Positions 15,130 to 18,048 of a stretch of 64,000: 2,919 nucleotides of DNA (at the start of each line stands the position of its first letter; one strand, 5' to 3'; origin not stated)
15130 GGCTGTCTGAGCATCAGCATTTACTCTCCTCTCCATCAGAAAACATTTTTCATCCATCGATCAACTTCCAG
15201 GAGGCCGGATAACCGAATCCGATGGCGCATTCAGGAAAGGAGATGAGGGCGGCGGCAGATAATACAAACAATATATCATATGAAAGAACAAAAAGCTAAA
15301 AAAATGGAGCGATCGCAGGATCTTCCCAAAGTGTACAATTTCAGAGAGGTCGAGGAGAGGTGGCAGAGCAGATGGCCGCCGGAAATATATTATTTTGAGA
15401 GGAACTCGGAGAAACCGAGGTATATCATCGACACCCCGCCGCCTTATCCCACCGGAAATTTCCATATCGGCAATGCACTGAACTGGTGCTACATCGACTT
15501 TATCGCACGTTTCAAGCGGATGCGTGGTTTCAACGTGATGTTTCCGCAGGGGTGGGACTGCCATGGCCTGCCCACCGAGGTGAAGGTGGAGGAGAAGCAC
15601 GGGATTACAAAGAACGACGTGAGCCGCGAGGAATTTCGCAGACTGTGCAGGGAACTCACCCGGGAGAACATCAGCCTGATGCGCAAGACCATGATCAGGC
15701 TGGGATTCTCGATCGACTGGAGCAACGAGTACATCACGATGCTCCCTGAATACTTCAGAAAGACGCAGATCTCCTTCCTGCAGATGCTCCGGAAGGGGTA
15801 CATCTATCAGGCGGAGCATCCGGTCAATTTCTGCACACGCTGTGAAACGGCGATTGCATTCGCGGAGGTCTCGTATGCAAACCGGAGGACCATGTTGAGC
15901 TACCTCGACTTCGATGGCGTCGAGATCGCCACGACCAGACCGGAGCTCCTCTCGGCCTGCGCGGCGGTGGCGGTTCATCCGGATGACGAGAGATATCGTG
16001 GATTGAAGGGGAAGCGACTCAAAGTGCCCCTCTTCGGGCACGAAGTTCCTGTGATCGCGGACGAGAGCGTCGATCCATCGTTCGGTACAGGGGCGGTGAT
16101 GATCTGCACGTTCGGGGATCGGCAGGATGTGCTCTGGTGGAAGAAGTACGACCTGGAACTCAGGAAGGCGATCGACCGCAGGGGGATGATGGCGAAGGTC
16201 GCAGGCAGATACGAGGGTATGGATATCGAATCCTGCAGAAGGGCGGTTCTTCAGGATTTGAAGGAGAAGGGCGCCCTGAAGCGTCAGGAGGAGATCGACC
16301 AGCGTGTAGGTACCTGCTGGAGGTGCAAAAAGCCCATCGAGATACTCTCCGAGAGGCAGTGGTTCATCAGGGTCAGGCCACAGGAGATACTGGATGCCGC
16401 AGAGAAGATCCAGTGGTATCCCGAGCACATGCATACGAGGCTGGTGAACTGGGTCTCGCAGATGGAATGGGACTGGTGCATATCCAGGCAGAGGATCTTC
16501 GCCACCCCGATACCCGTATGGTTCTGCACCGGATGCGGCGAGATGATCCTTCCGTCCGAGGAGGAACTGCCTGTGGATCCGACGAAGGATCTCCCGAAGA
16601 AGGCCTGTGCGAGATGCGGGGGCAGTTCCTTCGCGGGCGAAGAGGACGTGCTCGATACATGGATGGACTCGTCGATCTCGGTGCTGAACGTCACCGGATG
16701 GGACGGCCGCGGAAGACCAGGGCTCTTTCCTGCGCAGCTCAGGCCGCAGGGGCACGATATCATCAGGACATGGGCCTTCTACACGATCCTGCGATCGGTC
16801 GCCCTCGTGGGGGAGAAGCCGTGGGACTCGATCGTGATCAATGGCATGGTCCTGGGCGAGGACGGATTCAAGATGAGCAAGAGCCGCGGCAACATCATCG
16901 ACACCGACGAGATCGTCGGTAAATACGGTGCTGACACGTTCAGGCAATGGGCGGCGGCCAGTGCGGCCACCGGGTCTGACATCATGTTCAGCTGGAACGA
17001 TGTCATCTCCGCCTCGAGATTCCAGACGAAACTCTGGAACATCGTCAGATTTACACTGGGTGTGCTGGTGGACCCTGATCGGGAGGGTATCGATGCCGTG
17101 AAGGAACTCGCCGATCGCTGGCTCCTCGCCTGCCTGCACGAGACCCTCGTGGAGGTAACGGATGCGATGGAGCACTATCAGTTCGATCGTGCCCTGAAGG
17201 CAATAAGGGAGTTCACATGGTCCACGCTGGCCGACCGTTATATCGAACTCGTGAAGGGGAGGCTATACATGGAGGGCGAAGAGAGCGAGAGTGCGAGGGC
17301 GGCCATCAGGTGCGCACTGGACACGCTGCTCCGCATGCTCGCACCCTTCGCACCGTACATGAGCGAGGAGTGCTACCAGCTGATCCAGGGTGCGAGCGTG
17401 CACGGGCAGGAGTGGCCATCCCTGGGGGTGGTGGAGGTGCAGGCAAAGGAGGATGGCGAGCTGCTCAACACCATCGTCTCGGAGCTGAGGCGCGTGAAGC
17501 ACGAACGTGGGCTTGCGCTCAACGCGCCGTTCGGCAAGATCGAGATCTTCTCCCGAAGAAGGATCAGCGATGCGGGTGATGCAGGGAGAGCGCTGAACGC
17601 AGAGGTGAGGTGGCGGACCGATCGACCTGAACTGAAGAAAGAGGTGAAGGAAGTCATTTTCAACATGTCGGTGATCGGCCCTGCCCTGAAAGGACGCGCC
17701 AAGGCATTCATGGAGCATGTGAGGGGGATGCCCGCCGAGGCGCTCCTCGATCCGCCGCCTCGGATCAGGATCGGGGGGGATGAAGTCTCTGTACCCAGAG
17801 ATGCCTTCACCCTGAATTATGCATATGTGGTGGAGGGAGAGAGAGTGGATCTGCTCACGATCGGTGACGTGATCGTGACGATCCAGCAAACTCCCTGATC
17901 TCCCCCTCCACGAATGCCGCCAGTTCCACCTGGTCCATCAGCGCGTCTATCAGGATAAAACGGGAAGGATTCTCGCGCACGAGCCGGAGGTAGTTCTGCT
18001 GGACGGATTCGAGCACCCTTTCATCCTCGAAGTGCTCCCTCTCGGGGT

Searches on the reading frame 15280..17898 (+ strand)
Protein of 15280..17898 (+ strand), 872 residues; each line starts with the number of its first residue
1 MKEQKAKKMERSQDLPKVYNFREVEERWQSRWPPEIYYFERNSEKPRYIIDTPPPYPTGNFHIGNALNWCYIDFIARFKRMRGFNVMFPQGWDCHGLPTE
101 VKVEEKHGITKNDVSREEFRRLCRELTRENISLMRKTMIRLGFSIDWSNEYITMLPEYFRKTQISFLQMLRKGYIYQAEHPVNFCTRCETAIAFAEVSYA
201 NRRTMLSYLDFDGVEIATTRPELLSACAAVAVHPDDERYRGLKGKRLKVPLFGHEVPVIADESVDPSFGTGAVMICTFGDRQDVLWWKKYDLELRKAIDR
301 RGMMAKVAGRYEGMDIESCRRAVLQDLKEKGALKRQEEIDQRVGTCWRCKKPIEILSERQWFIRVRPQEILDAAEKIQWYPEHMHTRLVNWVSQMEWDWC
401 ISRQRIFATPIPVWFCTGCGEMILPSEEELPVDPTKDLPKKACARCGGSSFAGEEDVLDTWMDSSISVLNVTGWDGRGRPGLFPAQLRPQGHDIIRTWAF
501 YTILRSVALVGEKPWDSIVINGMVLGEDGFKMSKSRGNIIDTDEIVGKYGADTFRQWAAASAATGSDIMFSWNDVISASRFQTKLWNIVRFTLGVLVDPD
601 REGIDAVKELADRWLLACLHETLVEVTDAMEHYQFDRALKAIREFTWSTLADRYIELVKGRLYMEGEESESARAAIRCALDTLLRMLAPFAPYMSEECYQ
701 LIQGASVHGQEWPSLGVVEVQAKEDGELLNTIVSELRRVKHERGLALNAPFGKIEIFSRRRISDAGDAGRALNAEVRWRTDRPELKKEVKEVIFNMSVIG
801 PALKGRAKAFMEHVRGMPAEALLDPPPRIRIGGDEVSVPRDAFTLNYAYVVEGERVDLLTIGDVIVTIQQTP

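Call 25: list_cluster_members(proteins=[window:15280-17898:+, window:38012-40480:+, window:26228-28030:-, window:31041-32558:+, window:20716-22182:+, window:24846-26213:-, window:61359-62672:+, window:37634-39343:-, window:4056-5105:+, window:9043-10125:+])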
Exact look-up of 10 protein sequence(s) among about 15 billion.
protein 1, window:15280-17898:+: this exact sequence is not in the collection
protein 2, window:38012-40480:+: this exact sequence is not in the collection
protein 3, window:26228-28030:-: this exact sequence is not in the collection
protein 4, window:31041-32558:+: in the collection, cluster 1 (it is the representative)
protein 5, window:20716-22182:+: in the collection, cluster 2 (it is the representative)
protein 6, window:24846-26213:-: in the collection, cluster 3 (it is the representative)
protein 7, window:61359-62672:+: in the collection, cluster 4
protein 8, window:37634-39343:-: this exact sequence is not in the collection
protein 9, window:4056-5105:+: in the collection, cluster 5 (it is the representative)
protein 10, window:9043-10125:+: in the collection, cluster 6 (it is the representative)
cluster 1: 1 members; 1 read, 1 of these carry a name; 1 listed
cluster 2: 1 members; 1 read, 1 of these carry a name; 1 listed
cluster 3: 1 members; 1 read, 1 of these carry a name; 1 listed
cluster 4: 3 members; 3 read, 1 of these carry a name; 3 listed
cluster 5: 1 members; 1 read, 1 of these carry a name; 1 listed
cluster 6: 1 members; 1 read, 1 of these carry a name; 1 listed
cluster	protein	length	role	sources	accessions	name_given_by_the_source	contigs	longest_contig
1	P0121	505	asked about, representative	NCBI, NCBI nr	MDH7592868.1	MAG: 2-isopropylmalate synthase [Methanomicrobiales archaeon] | 2-isopropylmalate synthase [Methanomicrobiales archaeon]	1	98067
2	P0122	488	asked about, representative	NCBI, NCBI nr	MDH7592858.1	MAG: IMP dehydrogenase [Methanomicrobiales archaeon] | IMP dehydrogenase [Methanomicrobiales archaeon]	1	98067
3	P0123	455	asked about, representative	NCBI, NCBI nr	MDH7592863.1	MAG: rhodanese-like domain-containing protein [Methanomicrobiales archaeon] | rhodanese-like domain-containing protein [Methanomicrobiales archaeon]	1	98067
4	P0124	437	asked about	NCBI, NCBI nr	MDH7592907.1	MAG: glutamyl-tRNA reductase [Methanomicrobiales archaeon] | glutamyl-tRNA reductase [Methanomicrobiales archaeon]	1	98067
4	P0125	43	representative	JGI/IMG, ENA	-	-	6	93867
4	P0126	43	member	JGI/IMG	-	-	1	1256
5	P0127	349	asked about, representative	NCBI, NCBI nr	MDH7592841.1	MAG: amidohydrolase family protein [Methanomicrobiales archaeon] | amidohydrolase family protein [Methanomicrobiales archaeon]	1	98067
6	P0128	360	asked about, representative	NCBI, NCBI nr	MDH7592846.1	MAG: MFS transporter [Methanomicrobiales archaeon] | MFS transporter [Methanomicrobiales archaeon]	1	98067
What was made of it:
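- The window comes from a metagenome-assembled genome (call 25).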

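Call 26: find_encoding_contigs(protein=P0124, flank=10000, max_places=2)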
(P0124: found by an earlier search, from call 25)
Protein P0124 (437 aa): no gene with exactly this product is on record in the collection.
